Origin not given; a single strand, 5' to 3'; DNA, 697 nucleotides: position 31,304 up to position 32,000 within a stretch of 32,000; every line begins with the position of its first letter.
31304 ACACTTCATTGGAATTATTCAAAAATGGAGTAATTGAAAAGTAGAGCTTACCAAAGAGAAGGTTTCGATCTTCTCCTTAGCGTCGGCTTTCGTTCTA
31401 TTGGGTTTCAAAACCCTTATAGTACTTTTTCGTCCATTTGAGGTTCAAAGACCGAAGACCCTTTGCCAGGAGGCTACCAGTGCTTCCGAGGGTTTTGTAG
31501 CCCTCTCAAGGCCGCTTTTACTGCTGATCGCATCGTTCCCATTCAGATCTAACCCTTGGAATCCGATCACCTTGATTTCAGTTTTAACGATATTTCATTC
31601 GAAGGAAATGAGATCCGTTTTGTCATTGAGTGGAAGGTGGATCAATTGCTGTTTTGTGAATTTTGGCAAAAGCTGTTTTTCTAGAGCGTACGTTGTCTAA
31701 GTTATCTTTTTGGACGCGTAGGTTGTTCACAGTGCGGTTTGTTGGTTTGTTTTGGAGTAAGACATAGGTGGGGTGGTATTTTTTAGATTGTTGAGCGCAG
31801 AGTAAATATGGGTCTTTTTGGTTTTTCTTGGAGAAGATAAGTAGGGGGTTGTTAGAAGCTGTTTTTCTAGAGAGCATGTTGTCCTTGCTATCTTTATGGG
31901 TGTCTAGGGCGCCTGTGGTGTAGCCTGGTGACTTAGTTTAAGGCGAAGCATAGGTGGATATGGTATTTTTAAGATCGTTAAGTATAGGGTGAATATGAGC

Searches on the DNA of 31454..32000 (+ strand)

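Call 54: search_dna_similar(query=window:31454-32000:+, collection=plasmids, mode=distant, max_rows=10)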
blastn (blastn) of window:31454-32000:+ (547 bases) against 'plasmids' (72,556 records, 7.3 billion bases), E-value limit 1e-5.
No match.

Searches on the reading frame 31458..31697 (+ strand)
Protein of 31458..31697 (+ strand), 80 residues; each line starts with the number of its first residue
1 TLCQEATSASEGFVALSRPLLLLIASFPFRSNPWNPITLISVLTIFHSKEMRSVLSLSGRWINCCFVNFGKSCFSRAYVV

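Call 72: search_protein_representatives(protein=window:31458-31697:+)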
Query: 80 residues. Proteins with E-value up to 0.001 (for the whole library): 1; up to 1e-10: 0; up to 1e-30: 0. The best 1 are listed.
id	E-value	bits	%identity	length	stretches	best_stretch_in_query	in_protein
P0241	4.9e-04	36.2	28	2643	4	17-67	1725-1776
